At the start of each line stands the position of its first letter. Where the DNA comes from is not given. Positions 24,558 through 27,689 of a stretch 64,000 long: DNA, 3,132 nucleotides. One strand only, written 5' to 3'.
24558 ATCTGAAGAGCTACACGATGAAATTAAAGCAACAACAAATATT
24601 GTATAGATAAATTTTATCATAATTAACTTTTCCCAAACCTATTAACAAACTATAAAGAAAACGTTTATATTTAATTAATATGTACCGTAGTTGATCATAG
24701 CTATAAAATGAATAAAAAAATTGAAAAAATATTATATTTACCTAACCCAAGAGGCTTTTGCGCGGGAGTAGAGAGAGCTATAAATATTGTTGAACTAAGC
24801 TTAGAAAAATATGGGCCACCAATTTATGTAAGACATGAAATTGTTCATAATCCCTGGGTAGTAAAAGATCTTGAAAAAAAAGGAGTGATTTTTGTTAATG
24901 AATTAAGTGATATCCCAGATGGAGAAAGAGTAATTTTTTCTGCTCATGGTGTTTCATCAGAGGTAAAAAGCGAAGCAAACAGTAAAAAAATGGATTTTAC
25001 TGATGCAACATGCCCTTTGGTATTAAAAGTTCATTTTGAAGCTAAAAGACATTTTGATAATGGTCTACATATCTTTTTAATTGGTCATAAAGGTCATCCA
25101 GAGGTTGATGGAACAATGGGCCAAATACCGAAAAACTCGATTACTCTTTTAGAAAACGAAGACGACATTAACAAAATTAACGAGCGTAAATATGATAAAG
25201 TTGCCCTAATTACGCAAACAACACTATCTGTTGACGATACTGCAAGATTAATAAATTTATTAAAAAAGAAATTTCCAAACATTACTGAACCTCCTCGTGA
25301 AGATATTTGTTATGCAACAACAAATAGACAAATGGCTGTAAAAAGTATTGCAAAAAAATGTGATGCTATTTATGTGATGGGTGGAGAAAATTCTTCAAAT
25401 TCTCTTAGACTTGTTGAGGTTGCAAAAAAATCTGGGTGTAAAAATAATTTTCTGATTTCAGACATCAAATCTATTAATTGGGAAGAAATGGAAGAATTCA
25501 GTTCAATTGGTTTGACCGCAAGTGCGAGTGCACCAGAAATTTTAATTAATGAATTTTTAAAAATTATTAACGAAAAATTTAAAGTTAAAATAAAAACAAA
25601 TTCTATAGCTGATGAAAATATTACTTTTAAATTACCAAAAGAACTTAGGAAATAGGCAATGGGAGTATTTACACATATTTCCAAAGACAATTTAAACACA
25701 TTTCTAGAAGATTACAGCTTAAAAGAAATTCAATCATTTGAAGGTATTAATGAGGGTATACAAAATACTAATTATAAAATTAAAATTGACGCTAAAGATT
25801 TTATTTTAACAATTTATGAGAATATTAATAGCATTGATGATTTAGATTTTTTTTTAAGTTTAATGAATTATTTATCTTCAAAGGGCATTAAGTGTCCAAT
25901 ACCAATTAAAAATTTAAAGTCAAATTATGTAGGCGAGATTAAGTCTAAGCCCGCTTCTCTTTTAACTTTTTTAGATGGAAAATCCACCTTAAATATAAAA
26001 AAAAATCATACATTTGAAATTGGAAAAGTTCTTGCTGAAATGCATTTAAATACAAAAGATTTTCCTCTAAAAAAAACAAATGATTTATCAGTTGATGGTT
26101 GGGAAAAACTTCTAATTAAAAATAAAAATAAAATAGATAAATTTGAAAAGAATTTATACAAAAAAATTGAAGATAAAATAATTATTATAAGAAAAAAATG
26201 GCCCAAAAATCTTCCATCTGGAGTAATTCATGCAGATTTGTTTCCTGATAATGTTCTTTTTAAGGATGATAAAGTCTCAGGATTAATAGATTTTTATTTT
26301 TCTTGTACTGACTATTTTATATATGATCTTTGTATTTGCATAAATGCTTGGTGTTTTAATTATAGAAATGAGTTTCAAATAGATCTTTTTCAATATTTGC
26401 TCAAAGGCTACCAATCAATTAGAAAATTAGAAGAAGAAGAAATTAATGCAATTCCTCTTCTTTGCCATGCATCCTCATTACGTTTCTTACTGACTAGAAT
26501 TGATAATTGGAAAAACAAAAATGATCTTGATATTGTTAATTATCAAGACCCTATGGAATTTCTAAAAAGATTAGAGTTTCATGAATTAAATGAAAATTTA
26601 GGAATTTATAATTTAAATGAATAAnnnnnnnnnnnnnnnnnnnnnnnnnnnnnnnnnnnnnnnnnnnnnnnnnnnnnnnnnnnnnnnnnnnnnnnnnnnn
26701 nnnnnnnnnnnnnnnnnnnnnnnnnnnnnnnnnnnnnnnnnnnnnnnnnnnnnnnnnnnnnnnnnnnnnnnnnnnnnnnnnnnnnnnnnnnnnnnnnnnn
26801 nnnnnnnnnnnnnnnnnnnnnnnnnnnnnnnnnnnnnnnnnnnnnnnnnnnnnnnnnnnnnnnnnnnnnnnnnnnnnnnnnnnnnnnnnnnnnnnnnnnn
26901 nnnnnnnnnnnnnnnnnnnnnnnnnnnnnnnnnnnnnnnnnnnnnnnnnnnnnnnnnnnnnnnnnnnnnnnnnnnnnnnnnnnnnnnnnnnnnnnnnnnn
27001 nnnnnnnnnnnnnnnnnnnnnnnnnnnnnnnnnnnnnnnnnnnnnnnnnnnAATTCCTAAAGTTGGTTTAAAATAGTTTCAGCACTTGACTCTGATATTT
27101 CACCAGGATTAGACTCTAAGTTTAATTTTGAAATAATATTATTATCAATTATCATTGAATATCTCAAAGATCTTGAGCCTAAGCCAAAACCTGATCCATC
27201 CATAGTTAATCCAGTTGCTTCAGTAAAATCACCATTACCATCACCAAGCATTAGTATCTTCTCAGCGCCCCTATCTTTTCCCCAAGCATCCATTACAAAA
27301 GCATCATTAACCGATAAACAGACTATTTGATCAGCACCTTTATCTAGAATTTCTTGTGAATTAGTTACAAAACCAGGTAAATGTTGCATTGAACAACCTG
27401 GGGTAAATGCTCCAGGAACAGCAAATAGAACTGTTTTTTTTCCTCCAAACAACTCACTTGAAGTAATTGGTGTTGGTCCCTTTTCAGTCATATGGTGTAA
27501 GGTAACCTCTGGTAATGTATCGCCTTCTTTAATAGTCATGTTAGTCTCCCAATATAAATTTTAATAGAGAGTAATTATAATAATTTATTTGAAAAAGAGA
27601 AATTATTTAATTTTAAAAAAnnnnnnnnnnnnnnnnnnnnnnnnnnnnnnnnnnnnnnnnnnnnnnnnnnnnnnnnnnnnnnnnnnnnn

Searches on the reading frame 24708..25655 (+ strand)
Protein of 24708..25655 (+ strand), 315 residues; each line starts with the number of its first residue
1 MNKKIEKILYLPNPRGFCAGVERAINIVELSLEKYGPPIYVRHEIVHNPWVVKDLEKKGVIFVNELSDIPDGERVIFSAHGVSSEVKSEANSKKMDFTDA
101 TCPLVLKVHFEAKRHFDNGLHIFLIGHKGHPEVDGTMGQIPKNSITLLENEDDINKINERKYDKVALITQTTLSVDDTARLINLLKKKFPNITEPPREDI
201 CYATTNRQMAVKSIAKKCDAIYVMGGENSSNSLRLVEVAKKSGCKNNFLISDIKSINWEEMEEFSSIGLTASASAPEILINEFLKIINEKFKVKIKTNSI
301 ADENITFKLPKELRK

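Call 64: search_protein_families(library=pfam, proteins=[window:24708-25655:+], max_evalue=0.000001)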
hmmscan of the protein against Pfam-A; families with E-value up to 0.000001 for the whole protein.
window:24708-25655:+ (315 aa): 1 family
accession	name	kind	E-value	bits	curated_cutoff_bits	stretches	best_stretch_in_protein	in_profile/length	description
PF02401.23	LYTB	-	2.7e-91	306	24.5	1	11-287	3-266/267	LytB protein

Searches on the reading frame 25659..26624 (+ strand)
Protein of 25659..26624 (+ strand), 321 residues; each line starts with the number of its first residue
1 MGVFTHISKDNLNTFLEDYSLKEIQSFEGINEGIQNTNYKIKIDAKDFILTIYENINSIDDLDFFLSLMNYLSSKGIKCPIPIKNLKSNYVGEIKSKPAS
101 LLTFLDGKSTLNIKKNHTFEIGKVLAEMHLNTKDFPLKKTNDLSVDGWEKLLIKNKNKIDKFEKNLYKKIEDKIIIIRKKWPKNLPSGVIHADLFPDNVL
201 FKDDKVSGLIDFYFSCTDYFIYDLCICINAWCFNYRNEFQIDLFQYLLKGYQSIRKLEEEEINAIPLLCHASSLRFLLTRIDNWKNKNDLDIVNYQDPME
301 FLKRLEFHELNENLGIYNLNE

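Call 64: search_protein_families(library=pfam, proteins=[window:25659-26624:+], max_evalue=0.000001)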
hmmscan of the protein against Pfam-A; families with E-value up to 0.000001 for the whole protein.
window:25659-26624:+ (321 aa): 2 families
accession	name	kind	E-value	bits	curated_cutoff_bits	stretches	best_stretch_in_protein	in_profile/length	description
PF01636.29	APH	-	3.4e-35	122.4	23.2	1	27-256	2-238/239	Phosphotransferase enzyme family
PF01633.27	Choline_kinase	-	1.8e-07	31.2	29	1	115-239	85-215/300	Choline/ethanolamine kinase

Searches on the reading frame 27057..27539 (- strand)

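Call 64: search_protein_families(library=pfam, proteins=[window:27057-27539:-], max_evalue=0.000001)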
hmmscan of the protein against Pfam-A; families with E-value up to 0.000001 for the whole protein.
window:27057-27539:- (160 aa): 2 families
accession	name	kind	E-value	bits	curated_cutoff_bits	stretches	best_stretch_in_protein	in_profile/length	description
PF08534.16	Redoxin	-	2.9e-33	115.2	26.6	1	4-157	1-148/148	Redoxin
PF00578.27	AhpC-TSA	-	1.6e-10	41.4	26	1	6-134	2-118/124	AhpC/TSA family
